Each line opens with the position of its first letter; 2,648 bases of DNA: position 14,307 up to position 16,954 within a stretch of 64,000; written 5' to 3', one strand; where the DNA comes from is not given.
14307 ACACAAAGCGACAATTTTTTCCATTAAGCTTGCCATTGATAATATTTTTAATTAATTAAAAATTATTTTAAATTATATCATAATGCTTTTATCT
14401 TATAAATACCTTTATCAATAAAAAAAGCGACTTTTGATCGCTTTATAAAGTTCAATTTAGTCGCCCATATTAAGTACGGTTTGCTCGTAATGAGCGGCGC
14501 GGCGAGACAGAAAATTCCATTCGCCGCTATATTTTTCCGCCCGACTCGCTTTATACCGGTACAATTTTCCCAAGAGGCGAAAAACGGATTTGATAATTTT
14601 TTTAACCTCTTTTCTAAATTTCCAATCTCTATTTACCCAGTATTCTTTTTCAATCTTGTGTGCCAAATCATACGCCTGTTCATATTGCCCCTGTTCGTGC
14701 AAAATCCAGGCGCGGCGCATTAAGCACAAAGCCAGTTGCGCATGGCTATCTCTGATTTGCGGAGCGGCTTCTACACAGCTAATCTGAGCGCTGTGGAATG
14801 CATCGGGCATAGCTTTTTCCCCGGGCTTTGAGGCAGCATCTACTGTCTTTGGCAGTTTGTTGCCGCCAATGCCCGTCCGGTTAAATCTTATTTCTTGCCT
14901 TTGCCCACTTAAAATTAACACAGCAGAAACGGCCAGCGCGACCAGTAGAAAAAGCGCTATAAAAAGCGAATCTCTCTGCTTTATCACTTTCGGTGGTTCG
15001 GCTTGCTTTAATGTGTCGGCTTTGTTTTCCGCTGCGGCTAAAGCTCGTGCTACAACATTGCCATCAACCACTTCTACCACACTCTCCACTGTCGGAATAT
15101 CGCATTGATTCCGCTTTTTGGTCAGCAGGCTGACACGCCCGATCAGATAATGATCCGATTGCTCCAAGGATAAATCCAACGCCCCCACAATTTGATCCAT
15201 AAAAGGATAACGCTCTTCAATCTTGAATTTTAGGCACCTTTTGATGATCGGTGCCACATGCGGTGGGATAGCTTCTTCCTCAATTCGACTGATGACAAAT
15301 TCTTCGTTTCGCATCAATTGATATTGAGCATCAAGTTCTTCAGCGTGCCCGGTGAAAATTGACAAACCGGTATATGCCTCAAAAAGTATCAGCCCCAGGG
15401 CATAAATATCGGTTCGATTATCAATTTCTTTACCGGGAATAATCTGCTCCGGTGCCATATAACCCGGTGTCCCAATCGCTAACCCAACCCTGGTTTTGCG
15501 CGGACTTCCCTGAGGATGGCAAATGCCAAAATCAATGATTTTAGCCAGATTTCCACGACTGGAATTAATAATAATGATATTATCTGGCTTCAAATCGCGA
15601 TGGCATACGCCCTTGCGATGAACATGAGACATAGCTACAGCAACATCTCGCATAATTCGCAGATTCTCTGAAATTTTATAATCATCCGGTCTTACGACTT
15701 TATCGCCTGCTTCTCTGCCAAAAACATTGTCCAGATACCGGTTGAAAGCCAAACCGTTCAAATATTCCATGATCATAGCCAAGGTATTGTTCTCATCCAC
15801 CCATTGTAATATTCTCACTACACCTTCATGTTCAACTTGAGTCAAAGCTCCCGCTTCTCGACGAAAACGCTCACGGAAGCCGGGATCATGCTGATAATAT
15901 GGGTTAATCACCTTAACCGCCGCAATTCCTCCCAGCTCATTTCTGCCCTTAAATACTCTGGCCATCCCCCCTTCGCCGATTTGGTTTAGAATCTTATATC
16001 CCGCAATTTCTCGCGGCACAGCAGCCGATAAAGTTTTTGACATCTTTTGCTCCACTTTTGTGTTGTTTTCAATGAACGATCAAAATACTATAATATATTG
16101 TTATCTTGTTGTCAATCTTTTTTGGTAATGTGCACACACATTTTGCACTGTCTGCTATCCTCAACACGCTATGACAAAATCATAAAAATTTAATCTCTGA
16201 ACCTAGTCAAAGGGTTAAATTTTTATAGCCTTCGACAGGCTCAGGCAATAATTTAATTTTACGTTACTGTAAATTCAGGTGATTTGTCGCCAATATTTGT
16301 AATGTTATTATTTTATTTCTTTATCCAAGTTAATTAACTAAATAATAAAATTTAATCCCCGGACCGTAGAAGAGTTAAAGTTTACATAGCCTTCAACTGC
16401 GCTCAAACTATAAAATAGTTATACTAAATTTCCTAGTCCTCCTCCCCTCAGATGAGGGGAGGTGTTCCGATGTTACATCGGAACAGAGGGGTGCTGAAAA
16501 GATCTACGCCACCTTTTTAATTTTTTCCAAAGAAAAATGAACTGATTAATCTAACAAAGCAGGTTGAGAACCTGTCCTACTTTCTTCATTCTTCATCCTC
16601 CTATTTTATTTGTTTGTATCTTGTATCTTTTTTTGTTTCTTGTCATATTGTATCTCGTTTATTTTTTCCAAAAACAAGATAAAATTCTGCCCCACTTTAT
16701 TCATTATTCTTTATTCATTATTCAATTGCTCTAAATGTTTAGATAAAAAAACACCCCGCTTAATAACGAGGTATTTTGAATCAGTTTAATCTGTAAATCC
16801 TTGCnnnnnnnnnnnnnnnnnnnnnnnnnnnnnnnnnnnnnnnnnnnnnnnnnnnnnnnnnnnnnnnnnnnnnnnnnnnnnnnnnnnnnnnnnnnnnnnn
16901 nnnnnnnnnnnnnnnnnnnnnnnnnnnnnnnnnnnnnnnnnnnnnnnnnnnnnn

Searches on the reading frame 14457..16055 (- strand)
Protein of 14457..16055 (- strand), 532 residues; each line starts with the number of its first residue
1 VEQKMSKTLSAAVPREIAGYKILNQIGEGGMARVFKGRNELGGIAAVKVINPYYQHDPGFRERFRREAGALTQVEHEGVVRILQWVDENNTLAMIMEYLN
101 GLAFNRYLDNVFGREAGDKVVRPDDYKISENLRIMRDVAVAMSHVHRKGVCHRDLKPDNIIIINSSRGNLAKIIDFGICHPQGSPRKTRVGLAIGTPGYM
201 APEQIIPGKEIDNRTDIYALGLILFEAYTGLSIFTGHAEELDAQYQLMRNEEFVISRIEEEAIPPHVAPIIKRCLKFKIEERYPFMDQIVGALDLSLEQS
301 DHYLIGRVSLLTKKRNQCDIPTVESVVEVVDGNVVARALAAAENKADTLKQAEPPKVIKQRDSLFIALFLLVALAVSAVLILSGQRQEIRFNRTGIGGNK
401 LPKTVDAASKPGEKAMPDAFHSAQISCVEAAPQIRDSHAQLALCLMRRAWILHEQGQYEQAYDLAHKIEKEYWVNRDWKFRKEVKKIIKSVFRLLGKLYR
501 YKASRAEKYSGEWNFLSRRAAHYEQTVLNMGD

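Call 10: search_protein_families(library=pfam, proteins=[window:14457-16055:-])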
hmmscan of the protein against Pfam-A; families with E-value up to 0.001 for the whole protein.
window:14457-16055:- (532 aa): 4 families
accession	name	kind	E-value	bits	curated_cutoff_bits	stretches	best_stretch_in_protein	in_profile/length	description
PF00069.31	Pkinase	-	5.7e-45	154.2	31.7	1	20-285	1-254/263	Protein kinase domain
PF07714.23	PK_Tyr_Ser-Thr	-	1.6e-29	103.4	23.1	1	22-286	3-252/258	Protein tyrosine and serine/threonine kinase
PF01636.29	APH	-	0.00015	22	23.2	0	146-179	166-197/239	Phosphotransferase enzyme family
PF06293.20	Kdo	-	0.00026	20.9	21.3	1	132-189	121-179/207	Lipopolysaccharide kinase (Kdo/WaaP) family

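Call 64: find_homologous_proteins(query=window:14457-16055:-, max_evalue=1e-80)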
Query window:14457-16055:- (532 aa): 5 proteins with E <= 1e-80 among 8000 candidates.
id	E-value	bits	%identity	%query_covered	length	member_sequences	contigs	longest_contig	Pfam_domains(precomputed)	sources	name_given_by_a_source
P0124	0.0e+0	1195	100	99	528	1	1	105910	PF07714.24,PF00069.32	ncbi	-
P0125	8.3e-256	867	73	99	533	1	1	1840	PF07714.24,PF00069.32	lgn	-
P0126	1.8e-186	639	57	99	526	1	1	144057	PF07714.24,PF00069.32,PF01636.30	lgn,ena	-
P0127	1.1e-162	560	72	64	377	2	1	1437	PF07714.24,PF00069.32,PF01636.30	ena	-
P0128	2.8e-151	523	49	100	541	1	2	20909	PF07714.24,PF00069.32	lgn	-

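Call 65: find_encoding_contigs(protein=P0125, flank=10000)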
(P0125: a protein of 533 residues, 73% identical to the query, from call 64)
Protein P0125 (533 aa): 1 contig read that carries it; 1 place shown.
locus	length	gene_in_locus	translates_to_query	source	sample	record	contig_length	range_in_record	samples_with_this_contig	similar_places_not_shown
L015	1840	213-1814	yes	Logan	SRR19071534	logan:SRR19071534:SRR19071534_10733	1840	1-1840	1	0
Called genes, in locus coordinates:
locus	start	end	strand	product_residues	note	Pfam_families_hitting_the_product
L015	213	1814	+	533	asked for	PF00069:Pkinase, PF07714:PK_Tyr_Ser-Thr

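Call 66: find_encoding_contigs(protein=P0127, flank=10000)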
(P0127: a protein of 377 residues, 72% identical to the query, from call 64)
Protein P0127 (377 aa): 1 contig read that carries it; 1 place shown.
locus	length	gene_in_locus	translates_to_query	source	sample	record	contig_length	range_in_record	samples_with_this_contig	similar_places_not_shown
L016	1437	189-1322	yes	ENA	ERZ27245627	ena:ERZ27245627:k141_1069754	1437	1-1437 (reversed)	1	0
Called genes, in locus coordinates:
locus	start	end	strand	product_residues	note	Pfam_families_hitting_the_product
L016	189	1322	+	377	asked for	PF00069:Pkinase, PF01636:APH (faint), PF07714:PK_Tyr_Ser-Thr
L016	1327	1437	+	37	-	?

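Call 67: find_encoding_contigs(protein=P0128, flank=10000)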
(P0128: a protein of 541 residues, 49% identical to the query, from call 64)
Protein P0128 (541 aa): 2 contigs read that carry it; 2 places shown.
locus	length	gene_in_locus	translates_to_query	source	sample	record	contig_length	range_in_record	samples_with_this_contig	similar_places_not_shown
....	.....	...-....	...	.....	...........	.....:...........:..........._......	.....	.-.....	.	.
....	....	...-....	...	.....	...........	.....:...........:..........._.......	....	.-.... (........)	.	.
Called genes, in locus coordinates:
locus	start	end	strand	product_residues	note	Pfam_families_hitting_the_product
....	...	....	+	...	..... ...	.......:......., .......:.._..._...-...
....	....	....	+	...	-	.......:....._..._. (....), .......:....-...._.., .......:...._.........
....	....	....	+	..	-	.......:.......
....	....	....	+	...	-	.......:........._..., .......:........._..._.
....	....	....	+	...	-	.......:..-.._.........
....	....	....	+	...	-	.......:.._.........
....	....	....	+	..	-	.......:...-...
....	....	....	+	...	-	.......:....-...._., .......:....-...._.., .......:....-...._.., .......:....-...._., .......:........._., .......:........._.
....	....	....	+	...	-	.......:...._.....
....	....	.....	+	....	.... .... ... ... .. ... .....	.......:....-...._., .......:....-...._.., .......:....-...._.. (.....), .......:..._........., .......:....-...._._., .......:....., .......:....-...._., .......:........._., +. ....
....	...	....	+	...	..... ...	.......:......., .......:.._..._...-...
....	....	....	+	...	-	?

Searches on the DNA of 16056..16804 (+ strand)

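Call 38: search_rna_families(source=window, start=16056, end=16804, threshold=evalue, max_evalue=10, show_alignments=3)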
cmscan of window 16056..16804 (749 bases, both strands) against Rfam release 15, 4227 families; matches with E-value up to 10: 11.
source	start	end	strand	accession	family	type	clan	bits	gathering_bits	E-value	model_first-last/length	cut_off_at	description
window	16671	16782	-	RF01770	rimP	Cis-reg; leader;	-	18.9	47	2.2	27-102/102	no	Gammaprotebacteria rimP leader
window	16737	16804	-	RF00557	L10_leader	Cis-reg; leader;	-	18.7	44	1.4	58-138/138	5'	Ribosomal protein L10 leader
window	16743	16804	-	RF02428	SpF11_sRNA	Gene; sRNA;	-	17.7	54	8.1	35-95/95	5'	Streptococcus sRNA SpF11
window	16185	16255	-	RF04254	mir-1677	Gene; miRNA;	-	16.1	84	4.4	1-76/76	no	mir-1677 microRNA precursor family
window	16733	16790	-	RF02621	BSnc120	Gene; sRNA;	-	15.5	114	2.8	1-88/88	no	Brucella sRNA 120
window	16745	16796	-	RF02399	NsiR1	Gene; sRNA;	-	15.1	39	3.8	1-60/60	no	Nitrogen stress-induced RNA 1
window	16290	16480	+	RF01452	S_pombe_snR99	Gene; snRNA; snoRNA; HACA-box;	-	14.6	90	1.2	1-185/185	no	small nucleolar RNA snR99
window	16155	16248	-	RF01242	snR36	Gene; snRNA; snoRNA; HACA-box;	CL00035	14.4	43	5.2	1-180/180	no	Small nucleolar RNA snR36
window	16306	16402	-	RF01242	snR36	Gene; snRNA; snoRNA; HACA-box;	CL00035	13.8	43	7.5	1-180/180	no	Small nucleolar RNA snR36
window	16386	16468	+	RF01822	RsaJ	Gene; sRNA;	-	13.2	100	1.6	1-287/287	no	RNA Staph. aureus A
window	16106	16142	+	RF03027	RT-6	Gene; sRNA;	-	12.8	46.7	6.8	32-70/75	no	RT-6 RNA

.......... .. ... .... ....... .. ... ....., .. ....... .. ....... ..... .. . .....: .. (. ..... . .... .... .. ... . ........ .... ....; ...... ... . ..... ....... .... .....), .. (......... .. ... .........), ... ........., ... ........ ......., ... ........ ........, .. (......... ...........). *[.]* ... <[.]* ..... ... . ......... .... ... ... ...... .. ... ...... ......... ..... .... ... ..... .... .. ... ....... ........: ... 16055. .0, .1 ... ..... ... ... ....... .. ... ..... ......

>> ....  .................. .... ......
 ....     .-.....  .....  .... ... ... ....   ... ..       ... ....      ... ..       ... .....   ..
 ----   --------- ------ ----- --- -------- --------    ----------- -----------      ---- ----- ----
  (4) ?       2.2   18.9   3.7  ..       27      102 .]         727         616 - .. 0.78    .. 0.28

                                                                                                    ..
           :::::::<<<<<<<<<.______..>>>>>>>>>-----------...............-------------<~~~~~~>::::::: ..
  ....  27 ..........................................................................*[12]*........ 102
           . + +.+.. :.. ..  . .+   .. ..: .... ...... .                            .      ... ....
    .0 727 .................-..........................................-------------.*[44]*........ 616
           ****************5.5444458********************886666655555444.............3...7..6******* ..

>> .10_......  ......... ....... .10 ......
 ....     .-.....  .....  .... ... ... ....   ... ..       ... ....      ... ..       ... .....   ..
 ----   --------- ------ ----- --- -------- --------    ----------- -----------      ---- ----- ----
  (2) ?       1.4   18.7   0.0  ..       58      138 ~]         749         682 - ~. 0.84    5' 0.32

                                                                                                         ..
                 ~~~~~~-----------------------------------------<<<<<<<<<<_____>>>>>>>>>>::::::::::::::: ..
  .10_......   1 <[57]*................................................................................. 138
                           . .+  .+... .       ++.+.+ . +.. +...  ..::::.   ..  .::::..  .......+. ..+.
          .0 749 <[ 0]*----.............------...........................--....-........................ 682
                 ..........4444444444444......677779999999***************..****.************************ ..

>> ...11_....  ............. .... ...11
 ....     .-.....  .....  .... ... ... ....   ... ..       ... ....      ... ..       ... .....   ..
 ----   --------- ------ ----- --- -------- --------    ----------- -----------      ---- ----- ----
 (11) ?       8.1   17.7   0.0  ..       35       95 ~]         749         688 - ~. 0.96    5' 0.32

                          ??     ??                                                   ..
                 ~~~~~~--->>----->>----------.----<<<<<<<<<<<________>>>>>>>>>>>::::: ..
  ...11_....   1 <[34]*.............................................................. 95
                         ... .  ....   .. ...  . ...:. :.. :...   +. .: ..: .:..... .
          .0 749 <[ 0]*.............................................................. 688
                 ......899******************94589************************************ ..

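Call 91: search_dna_similar(query=window:16432-16598:+, collection=phages, mode=distant, max_evalue=0.01)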
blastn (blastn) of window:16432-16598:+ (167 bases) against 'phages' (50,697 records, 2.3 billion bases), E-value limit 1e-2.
No match.

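Call 92: search_dna_similar(query=window:16432-16598:+, collection=plasmids, mode=distant, max_evalue=0.01)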
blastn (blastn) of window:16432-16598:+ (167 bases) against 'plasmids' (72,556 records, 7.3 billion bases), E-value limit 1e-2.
No match.
